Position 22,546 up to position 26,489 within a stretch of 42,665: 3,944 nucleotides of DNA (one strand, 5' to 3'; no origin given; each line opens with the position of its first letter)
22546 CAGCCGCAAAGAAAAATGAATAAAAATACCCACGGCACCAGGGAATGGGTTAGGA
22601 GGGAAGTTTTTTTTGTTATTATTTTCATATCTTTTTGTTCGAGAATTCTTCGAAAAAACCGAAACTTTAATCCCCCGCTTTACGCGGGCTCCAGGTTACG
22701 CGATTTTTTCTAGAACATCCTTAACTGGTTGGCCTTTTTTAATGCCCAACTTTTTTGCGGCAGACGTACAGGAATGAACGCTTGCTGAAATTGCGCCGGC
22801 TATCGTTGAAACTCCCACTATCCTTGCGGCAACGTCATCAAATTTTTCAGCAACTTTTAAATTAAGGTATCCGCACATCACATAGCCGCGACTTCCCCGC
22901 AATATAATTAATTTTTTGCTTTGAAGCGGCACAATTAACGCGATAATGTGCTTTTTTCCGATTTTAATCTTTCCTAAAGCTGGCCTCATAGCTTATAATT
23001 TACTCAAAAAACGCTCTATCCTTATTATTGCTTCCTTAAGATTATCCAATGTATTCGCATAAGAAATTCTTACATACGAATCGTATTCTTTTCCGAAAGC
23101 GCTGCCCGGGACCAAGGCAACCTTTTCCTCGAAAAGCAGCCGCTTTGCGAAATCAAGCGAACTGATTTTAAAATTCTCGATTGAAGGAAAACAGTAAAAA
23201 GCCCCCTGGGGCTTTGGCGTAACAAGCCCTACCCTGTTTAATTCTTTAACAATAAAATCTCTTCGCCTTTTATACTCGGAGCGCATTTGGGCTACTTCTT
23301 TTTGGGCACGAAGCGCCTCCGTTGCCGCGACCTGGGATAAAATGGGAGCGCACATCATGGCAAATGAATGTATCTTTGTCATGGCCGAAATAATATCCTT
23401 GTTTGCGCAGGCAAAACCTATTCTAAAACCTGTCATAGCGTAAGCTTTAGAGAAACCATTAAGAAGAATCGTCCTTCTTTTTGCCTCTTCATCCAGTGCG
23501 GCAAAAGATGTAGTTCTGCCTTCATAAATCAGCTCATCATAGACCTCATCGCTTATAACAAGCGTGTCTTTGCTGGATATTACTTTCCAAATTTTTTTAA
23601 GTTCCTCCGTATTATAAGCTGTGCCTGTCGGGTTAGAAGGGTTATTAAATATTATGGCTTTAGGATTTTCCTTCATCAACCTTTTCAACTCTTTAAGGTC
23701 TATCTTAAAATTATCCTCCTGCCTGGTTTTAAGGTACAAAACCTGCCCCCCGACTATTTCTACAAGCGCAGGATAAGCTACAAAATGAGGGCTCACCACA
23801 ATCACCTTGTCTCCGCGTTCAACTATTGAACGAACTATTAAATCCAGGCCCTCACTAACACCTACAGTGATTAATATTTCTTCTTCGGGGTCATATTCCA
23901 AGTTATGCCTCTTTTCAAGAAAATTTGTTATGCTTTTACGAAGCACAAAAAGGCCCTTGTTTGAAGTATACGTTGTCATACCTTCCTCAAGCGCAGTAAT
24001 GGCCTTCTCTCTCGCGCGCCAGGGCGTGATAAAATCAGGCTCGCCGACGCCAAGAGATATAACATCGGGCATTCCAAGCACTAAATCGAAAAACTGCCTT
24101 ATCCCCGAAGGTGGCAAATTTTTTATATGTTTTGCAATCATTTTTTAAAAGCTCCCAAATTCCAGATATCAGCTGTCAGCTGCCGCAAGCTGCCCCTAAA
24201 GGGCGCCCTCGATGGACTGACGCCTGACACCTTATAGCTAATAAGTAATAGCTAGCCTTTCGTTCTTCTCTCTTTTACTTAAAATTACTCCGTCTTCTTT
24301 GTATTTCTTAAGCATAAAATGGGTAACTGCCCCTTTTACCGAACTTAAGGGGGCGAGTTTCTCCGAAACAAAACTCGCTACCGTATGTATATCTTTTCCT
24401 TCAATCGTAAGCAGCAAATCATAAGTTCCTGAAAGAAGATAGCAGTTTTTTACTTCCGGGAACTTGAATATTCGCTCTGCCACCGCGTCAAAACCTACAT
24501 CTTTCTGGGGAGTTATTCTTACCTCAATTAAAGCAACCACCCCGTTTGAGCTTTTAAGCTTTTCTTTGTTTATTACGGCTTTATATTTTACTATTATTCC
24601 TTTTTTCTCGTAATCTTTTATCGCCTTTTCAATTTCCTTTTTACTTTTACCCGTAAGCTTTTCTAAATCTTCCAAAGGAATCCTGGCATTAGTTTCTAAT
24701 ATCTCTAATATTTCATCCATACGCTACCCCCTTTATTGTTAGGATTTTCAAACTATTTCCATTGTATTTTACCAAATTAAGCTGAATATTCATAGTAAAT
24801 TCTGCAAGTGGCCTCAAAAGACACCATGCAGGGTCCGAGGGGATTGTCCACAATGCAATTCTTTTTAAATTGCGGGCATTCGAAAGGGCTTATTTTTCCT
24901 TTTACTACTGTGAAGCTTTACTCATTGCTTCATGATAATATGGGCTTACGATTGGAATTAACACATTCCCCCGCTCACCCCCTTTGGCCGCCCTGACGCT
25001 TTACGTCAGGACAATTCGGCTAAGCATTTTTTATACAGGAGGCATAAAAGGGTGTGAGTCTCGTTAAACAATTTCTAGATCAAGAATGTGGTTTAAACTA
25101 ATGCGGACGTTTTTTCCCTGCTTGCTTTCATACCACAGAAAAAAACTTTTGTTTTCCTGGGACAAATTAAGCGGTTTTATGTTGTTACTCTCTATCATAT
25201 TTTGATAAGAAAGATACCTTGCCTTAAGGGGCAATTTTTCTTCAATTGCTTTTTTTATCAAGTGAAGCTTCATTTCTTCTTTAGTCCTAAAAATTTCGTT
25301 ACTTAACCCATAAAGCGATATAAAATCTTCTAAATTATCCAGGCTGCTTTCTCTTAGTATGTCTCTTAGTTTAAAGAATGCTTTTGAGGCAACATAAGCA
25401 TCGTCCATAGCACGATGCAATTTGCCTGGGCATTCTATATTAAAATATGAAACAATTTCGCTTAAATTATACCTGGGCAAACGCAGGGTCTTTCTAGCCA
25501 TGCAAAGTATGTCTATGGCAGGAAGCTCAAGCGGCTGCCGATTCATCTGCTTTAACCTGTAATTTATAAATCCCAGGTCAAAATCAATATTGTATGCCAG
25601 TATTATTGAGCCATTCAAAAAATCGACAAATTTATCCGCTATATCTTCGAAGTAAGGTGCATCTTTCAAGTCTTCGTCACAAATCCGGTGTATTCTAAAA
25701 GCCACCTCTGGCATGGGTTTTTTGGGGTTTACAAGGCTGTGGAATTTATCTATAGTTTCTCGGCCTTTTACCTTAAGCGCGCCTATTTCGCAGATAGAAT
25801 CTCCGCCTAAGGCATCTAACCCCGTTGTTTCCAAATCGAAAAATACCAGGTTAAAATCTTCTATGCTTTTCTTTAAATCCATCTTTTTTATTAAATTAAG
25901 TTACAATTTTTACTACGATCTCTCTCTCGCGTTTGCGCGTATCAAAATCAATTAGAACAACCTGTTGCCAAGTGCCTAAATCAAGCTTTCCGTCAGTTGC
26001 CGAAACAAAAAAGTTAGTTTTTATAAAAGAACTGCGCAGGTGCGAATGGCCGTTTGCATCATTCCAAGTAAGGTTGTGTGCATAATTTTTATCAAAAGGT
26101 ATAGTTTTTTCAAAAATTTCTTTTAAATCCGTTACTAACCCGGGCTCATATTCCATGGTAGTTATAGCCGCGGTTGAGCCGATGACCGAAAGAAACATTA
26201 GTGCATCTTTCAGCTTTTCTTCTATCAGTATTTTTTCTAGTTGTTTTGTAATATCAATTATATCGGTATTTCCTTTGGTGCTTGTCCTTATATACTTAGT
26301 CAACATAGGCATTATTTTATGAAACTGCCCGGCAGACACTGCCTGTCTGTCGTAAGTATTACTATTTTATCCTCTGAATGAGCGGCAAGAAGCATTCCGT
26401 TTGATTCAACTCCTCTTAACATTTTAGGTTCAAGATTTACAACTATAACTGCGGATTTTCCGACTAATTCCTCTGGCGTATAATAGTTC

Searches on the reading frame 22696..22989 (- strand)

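Call 74: search_protein_families(library=pfam, proteins=[window:22696-22989:-], max_evalue=0.00001)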
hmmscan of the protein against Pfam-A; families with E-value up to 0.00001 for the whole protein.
window:22696-22989:- (97 aa): 1 family
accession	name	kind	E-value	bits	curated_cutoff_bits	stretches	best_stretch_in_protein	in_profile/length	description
PF08827.16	DUF1805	-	5.1e-18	65.5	29.5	1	38-95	1-63/64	Domain of unknown function (DUF1805)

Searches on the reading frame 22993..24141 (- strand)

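Call 74: search_protein_families(library=pfam, proteins=[window:22993-24141:-], max_evalue=0.00001)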
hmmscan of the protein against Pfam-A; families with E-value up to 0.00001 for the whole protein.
window:22993-24141:- (382 aa): 1 family
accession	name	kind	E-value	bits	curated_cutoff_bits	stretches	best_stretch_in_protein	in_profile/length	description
PF00155.27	Aminotran_1_2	-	3.2e-73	247.5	19.7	1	26-375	2-361/361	Aminotransferase class I and II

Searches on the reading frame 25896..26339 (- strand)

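Call 74: search_protein_families(library=pfam, proteins=[window:25896-26339:-], max_evalue=0.00001)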
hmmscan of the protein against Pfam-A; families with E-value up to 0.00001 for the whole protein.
window:25896-26339:- (147 aa): 1 family
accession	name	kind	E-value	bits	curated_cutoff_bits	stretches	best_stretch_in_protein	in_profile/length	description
PF01894.22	UPF0047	-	1.6e-30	106.1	27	1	29-145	1-117/117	Uncharacterised protein family UPF0047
